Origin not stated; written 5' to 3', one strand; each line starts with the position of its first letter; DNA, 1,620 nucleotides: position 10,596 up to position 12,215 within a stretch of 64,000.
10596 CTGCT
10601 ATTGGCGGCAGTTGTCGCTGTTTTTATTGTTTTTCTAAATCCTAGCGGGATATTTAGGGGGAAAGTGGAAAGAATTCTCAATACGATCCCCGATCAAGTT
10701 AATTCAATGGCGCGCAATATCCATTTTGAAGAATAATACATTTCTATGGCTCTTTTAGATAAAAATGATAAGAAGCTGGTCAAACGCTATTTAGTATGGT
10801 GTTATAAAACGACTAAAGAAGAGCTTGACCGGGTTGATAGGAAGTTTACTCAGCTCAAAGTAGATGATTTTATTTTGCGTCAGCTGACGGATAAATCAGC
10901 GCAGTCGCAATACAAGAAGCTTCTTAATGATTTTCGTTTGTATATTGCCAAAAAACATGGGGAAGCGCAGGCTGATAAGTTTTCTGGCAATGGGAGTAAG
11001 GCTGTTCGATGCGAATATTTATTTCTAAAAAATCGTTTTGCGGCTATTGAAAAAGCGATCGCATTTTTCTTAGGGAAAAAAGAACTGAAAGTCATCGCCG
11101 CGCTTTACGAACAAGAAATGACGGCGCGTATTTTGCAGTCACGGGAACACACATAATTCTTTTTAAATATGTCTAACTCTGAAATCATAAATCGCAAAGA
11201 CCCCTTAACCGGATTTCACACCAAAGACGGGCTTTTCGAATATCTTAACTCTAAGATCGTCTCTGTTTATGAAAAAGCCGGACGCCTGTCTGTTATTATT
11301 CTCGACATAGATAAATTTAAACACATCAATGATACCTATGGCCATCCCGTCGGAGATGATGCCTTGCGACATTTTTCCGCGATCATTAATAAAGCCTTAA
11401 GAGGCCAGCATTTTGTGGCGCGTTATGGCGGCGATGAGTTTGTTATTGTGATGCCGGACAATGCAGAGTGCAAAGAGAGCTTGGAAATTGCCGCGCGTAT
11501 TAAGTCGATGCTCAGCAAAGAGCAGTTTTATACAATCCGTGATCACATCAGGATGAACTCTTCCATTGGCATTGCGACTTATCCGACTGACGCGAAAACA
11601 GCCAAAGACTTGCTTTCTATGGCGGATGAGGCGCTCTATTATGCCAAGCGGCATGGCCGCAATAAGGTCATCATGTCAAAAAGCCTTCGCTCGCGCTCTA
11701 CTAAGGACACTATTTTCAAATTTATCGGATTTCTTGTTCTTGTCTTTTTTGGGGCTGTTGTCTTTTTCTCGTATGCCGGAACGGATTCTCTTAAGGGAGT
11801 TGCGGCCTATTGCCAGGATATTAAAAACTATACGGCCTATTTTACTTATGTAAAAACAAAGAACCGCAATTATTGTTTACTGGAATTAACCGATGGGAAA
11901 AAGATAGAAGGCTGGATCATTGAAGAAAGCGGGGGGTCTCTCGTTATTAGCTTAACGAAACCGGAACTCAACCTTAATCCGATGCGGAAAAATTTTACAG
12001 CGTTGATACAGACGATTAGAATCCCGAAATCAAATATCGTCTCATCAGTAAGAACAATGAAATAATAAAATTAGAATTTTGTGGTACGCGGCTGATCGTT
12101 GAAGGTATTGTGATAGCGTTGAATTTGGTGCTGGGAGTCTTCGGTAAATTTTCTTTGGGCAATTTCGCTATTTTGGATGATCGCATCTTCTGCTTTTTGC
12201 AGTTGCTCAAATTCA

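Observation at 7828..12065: Co-directional operon around the ParA-CBM48 gene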

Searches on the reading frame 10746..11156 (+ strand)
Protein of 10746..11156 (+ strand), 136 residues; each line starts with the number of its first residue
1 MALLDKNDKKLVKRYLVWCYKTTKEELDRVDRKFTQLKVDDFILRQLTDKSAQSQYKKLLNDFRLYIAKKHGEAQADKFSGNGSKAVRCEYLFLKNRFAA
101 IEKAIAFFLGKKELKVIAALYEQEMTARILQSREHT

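Call 3: search_protein_families(library=pfam, proteins=[window:10746-11156:+], max_evalue=0.1)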
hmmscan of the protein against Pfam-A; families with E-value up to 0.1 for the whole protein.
window:10746-11156:+ (136 aa): 1 family
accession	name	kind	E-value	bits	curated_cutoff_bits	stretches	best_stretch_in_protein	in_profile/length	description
PF13618.11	Gluconate_2-dh3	-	0.042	14.6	23.4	1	35-74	24-66/135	Gluconate 2-dehydrogenase subunit 3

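Call 4: search_protein_families(library=ncbifam, proteins=[window:10746-11156:+], max_evalue=0.1)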
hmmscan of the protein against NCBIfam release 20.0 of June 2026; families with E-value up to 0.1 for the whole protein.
window:10746-11156:+ (136 aa): 3 families
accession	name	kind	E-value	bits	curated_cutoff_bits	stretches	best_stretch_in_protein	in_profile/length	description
TIGR03346.1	chaperone_ClpB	equivalog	0.0059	15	1232.1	1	22-63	402-443/853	ATP-dependent chaperone ClpB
NF008118.0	PRK10865.1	equivalog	0.0071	14.3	1417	1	23-91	408-479/857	ATP-dependent chaperone ClpB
TIGR01640.1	F_box_assoc_1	domain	0.013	14.9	37.9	1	13-123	118-220/232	F-box family protein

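Call 46: search_protein_families(library=pfam, proteins=[window:10746-11156:+], max_evalue=10)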
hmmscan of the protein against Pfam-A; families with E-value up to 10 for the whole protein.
window:10746-11156:+ (136 aa): 1 family
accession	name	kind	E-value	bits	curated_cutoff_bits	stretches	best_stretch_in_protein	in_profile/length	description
PF13618.11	Gluconate_2-dh3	-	0.042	14.6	23.4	1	35-74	24-66/135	Gluconate 2-dehydrogenase subunit 3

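Call 57: search_protein_families(library=padloc, proteins=[window:10746-11156:+], max_evalue=0.001)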
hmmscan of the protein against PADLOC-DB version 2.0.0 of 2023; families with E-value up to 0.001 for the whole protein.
window:10746-11156:+ (136 aa): 0 families

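Call 58: search_solved_structures(query=window:10746-11156:+, max_evalue=1)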
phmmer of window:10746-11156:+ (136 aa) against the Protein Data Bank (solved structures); distinct sequences matched with E-value up to 1: 7.
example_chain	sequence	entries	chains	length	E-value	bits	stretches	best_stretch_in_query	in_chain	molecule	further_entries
6oax_C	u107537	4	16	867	0.0032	21.2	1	23-93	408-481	Hyperactive disaggregase ClpB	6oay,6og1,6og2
4ciu_A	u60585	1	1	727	0.024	18.4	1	23-92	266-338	CHAPERONE PROTEIN CLPB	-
5ofo_C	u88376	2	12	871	0.05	17.4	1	23-92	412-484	Chaperone protein ClpB,ATP-dependent Clp protease ATP-binding subunit ClpA,Chaperone prote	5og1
4d2q_A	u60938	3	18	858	0.05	17.4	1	23-92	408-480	CLPB | CHAPERONE PROTEIN CLPB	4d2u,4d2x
6rn2_A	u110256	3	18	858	0.05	17.4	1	23-92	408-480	Chaperone protein ClpB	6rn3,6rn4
6qs4_A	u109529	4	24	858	0.14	15.9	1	23-90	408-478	Chaperone protein ClpB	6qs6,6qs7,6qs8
6og3_E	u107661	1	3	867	0.15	15.9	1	23-90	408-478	Hyperactive disaggregase ClpB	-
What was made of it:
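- Tried and rejected: Sequence search of g6 against the PDB: only coiled-coil-like matches to the ClpB M domain (call 58).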

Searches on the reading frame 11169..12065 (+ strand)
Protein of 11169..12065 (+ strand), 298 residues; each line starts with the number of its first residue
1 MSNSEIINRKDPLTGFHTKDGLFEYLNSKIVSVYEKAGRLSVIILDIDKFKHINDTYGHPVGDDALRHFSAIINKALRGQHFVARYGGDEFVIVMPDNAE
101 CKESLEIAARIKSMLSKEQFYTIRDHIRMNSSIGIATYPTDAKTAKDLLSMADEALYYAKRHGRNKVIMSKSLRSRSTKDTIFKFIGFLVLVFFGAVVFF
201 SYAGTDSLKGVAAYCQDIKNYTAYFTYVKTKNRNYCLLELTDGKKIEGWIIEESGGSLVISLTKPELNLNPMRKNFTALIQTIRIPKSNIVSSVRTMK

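Call 3: search_protein_families(library=pfam, proteins=[window:11169-12065:+], max_evalue=0.1)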
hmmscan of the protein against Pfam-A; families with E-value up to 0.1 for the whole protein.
window:11169-12065:+ (298 aa): 4 families
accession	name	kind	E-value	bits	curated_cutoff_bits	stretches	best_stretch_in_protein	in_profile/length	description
PF00990.26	GGDEF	-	4.4e-41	140.8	23.8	1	11-166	4-161/161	Diguanylate cyclase, GGDEF domain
PF22335.1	Cas10-Cmr2_palm2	-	0.0049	17.4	27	1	66-167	35-132/133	Cas10/Cmr2, second palm domain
PF11023.14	DUF2614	-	0.041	14.5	21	1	180-253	37-106/111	Zinc-ribbon containing domain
PF17853.6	GGDEF_2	-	0.063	14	24.5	1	38-124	21-87/116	GGDEF-like domain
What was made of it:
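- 11169..12065 (+): g7, 298 aa diguanylate cyclase. GGDEF domain at 11-166 with an intact GGDEF motif and no RxxD I-site, then a TM helix (~182-204) and a ~95-aa C-terminal domain. It is inserted at the 3' end of the unit in this genome and in none of the 80 related loci. Pfam 140.8 bits (call 3).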

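Call 4: search_protein_families(library=ncbifam, proteins=[window:11169-12065:+], max_evalue=0.1)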
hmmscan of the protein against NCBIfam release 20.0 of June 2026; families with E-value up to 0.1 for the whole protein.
window:11169-12065:+ (298 aa): 22 families
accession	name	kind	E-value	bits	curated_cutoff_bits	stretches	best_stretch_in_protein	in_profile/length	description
TIGR00254.1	GGDEF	domain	6.1e-47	159.4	37.4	1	9-170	6-167/168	diguanylate cyclase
NF007135.0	PRK09581.1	equivalog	1.2e-44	152.9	474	1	9-170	293-455/457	PleD family two-component system response regulator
NF041606.1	dguan_cyc_DgcA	equivalog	4.1e-39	134.5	370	1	11-171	181-340/340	diguanylate cyclase DgcA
NF007380.0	PRK09894.1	equivalog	1.6e-38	132.7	256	1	6-171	127-288/296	diguanylate cyclase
NF038266.1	diguan_SiaD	equivalog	9.9e-36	123.4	290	1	7-167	93-252/252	biofilm regulation diguanylate cyclase SiaD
NF007423.1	PRK09966.1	equivalog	2.1e-34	119.1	325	1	9-160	240-390/390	diguanylate cyclase DgcN/YfiN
NF011955.1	PRK15426.1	equivalog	1.7e-32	112.3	408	1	10-171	400-562/564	cellulose biosynthesis regulator diguanylate cyclase DgcQ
NF051473.1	DigCycDgcsShew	equivalog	2e-31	109.5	400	1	13-166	140-287/291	diguanylate cyclase DgcS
NF007298.0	PRK09776.1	equivalog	3.9e-29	101.2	1135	1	11-171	687-846/1111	diguanylate cyclase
NF047654.1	DiguCycDgcRLepto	equivalog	2.6e-28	98.8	500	1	9-168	134-294/295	diguanylate cyclase DgcR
NF045675.1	PhdiestaseDibA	equivalog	5.2e-28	97.7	980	1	9-168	204-362/623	phosphodiesterase DibA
NF007474.0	PRK10060.1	equivalog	1.5e-26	92.8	782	1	7-171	236-397/663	cyclic di-GMP phosphodiesterase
NF047872.1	GGDEF_GdpS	equivalog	9.8e-25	87.5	400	1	9-170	188-350/355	GGDEF domain-containing protein GdpS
NF040885.1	diguan_DgcJ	equivalog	1.6e-24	86.5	500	1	8-164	341-490/493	diguanylate cyclase DgcJ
NF007599.0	PRK10245.1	equivalog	2.1e-23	82.4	402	1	6-167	208-367/371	diguanylate cyclase AdrA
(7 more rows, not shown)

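Call 57: search_protein_families(library=padloc, proteins=[window:11169-12065:+], max_evalue=0.001)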
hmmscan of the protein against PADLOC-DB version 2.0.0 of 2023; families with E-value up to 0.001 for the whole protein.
window:11169-12065:+ (298 aa): 0 families
